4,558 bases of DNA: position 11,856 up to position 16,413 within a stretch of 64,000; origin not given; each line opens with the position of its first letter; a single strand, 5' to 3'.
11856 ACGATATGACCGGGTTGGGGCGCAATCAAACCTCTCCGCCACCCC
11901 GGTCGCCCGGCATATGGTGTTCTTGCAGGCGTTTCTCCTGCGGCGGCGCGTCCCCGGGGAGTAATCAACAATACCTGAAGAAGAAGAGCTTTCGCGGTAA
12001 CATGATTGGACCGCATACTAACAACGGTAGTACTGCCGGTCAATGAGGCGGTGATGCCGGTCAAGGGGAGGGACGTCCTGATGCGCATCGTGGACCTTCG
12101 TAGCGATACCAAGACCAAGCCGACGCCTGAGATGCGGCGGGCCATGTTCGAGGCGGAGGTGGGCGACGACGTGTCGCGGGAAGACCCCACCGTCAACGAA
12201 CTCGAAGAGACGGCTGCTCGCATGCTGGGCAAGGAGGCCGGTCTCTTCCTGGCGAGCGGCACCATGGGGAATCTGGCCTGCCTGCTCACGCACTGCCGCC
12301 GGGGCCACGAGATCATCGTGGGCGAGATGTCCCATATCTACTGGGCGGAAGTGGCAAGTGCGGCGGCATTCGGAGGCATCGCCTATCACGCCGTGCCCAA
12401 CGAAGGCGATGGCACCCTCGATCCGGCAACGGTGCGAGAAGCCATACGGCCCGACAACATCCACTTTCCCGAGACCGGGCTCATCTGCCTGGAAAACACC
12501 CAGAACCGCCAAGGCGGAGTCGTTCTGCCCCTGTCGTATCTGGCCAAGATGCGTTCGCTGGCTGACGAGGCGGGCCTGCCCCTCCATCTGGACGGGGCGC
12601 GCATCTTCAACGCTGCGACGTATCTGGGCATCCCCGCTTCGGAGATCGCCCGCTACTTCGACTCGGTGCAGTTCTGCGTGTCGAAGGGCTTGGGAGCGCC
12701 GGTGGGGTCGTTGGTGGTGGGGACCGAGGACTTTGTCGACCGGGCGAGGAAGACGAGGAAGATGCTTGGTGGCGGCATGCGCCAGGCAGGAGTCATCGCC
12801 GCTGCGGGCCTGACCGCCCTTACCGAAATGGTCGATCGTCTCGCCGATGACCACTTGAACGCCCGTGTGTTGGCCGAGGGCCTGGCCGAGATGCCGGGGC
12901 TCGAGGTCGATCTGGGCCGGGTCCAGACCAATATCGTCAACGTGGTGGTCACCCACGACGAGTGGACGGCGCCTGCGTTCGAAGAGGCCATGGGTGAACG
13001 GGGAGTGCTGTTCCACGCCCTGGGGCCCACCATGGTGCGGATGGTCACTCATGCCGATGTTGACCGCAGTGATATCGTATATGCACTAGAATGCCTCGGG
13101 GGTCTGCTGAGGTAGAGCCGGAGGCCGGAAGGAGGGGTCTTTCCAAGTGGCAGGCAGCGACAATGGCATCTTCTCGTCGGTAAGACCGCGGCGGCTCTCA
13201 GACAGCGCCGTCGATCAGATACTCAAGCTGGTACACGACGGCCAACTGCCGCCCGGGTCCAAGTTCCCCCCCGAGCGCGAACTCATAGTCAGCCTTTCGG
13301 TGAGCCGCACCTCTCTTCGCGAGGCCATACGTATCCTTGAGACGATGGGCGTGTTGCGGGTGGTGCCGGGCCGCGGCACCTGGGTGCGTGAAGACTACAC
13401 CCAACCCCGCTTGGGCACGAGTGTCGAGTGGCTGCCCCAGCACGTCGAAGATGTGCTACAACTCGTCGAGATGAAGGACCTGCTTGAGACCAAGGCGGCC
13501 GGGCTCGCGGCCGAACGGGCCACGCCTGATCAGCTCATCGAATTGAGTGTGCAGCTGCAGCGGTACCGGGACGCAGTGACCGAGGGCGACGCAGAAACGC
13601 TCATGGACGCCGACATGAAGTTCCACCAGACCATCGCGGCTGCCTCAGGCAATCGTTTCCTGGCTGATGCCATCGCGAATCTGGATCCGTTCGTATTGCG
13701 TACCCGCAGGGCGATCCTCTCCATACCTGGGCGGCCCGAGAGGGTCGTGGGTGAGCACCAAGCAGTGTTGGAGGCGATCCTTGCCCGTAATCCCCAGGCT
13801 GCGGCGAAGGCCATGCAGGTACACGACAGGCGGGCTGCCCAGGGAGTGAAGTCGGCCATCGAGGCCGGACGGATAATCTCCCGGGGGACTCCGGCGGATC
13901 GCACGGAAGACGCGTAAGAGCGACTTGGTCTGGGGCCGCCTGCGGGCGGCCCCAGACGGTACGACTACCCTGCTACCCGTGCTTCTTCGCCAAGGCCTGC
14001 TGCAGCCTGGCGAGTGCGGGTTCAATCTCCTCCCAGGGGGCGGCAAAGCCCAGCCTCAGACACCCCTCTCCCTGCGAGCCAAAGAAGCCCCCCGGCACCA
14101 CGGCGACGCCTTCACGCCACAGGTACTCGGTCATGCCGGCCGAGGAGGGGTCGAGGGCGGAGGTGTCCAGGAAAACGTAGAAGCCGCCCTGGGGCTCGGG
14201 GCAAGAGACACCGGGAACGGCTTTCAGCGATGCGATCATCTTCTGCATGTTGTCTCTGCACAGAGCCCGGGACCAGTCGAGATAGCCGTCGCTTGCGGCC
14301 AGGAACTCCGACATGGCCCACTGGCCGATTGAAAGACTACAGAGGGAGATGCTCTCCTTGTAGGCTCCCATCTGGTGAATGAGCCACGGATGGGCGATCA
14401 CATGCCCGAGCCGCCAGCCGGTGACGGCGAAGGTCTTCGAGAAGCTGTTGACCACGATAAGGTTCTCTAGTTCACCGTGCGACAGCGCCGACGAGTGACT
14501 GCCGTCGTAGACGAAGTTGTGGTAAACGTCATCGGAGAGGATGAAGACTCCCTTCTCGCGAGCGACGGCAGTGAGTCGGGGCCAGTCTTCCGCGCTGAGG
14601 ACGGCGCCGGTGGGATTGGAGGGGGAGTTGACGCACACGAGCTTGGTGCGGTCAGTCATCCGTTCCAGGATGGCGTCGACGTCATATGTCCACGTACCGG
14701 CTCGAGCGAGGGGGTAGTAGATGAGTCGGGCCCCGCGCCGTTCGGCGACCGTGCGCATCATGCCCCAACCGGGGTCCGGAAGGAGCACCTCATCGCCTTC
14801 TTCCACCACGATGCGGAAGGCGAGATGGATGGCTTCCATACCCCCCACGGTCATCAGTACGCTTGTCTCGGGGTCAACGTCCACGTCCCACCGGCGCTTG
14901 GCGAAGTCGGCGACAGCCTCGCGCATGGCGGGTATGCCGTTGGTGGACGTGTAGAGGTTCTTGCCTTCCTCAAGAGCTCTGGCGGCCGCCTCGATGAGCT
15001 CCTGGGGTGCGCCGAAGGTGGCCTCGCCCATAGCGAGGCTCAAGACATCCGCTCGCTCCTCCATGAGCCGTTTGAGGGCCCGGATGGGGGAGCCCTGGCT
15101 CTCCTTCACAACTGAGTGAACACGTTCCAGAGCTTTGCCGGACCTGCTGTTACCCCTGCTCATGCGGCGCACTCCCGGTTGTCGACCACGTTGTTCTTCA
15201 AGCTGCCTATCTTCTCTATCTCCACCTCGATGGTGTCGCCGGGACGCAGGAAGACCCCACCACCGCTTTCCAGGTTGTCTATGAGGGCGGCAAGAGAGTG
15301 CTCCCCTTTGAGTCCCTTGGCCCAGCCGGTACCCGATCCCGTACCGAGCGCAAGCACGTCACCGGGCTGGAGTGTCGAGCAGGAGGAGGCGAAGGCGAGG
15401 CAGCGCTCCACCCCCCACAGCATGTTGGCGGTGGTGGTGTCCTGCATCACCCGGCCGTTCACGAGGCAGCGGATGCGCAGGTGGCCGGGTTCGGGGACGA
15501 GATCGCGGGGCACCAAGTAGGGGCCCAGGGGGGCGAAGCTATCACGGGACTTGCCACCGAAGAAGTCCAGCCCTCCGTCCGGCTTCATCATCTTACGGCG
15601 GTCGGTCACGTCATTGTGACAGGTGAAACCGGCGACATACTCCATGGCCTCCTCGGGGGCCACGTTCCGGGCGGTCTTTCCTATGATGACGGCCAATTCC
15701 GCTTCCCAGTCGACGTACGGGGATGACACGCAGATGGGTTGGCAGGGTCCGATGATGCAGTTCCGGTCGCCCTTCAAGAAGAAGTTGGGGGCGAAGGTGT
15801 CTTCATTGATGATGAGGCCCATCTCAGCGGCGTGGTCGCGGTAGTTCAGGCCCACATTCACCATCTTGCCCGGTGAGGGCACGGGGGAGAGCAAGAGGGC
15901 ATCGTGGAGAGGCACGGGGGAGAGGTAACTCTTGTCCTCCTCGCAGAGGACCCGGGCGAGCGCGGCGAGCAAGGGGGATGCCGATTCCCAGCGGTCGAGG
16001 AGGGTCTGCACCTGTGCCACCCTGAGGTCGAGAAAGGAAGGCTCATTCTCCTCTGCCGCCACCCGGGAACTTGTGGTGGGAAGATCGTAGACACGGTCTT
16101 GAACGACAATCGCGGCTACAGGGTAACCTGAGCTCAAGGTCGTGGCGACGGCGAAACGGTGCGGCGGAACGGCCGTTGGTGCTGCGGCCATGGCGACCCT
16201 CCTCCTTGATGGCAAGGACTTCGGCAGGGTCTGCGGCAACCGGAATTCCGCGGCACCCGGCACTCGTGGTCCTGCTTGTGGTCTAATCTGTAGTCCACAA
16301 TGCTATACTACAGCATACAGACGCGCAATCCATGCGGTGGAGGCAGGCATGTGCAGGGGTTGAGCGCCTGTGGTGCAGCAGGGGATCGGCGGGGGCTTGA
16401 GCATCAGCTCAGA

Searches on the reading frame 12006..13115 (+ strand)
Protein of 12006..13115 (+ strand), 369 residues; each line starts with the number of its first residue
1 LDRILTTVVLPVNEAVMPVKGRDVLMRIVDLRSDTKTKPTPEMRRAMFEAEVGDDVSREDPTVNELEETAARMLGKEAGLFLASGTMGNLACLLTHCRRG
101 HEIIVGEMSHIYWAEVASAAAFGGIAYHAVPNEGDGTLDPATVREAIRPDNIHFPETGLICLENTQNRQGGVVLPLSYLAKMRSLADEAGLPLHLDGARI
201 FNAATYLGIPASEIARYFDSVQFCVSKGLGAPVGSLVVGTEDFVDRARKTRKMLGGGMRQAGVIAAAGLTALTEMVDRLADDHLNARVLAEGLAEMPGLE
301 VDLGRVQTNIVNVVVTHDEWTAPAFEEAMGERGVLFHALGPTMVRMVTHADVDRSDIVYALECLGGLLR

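Call 27: search_protein_families(library=ncbifam, proteins=[window:12006-13115:+], max_evalue=0.00001)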
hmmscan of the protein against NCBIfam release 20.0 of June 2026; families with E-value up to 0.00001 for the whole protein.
window:12006-13115:+ (369 aa): 3 families
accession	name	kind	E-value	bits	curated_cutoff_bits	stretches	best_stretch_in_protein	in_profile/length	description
NF041359.1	GntG_guanitoxin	subfamily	8.9e-145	482.1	230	1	27-363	4-340/343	GntG family PLP-dependent aldolase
NF007825.0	PRK10534.1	equivalog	1.2e-103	346.7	312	1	28-357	1-320/333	low-specificity L-threonine aldolase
NF002874.0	PRK03244.1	equivalog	8.2e-07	28.1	457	1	155-365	182-389/399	acetylornithine transaminase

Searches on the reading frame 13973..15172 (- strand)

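Call 27: search_protein_families(library=ncbifam, proteins=[window:13973-15172:-], max_evalue=0.00001)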
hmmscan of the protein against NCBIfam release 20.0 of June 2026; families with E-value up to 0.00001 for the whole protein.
window:13973-15172:- (399 aa): 75 families (the best 25 are shown)
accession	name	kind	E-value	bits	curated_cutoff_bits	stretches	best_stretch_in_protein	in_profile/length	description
NF041364.1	GntC_guanitoxin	equivalog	3.2e-84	282.9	415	1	45-392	2-355/356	guanitoxin biosynthesis PLP-dependent (S)-gamma-hydroxy-L-arginine cyclodehydratase GntC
NF004770.0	PRK06108.1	subfamily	3.1e-82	276.5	422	1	13-396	8-394/396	pyridoxal phosphate-dependent aminotransferase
NF006229.0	PRK08361.1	equivalog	3.6e-75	253.4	624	1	26-396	18-390/391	aspartate aminotransferase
NF005817.0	PRK07683.1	equivalog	5.5e-71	239.3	575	1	18-397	5-384/387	aminotransferase A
NF005816.0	PRK07682.1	equivalog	7.3e-68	229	620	1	18-397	6-386/390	aminotransferase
NF041091.1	asp_aminotase_Arch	equivalog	5.2e-66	223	550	1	34-393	20-374/376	aspartate aminotransferase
NF005601.0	PRK07337.1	equivalog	1.3e-65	222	496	1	33-395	27-393/394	pyridoxal phosphate-dependent aminotransferase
NF004975.0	PRK06348.1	equivalog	1.5e-61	208.5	549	1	24-392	12-381/384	pyridoxal phosphate-dependent aminotransferase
NF006230.0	PRK08363.1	equivalog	1.6e-61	208.3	534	1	39-397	28-395/398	alanine aminotransferase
NF006514.0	PRK08960.1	equivalog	1.1e-60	205.5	554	1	34-395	25-386/388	pyridoxal phosphate-dependent aminotransferase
TIGR03540.1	DapC_direct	equivalog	1.9e-59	201.5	593.25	1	35-392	23-382/383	LL-diaminopimelate aminotransferase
NF005588.0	PRK07309.1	equivalog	2.1e-59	201.4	576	1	19-397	8-389/391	pyridoxal phosphate-dependent aminotransferase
NF006756.0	PRK09276.1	subfamily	2.9e-59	200.9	507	1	34-392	24-384/387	LL-diaminopimelate aminotransferase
NF005855.0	PRK07777.1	equivalog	3.4e-59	201.1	553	1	39-393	26-387/391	pyridoxal phosphate-dependent aminotransferase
NF006569.0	PRK09082.1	subfamily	1.6e-58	198.7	420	1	37-392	26-385/386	methionine aminotransferase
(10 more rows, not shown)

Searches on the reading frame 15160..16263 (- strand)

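Call 27: search_protein_families(library=ncbifam, proteins=[window:15160-16263:-], max_evalue=0.00001)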
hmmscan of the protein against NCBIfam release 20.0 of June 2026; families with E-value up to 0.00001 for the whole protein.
window:15160-16263:- (367 aa): 6 families
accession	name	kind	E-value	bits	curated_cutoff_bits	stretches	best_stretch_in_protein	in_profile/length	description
NF053535.1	DhyDRhmHlse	equivalog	2.2e-43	148.6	500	1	124-363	63-282/284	2,4-didehydro-3-deoxy-L-rhamnonate hydrolase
TIGR02303.1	HpaG-C-term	equivalog_domain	3.8e-43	147.7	276.4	1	121-312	33-219/245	4-hydroxyphenylacetate degradation bifunctional isomerase/decarboxylase, C-terminal subunit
NF011750.0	PRK15203.1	equivalog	2.3e-34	118.9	811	1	130-311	221-398/429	4-hydroxyphenylacetate degradation bifunctional isomerase/decarboxylase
NF009399.0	PRK12764.1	equivalog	2.8e-29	102.5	444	1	130-313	20-197/501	fumarylacetoacetate hydrolase family protein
TIGR02305.1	HpaG-N-term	equivalog_domain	3.8e-25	88.6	228.65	1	132-310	1-180/205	4-hydroxyphenylacetate degradation bifunctional isomerase/decarboxylase, N-terminal subunit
NF007967.0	PRK10691.1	equivalog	8.2e-20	71.1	201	1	132-314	17-198/219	fumarylacetoacetate hydrolase family protein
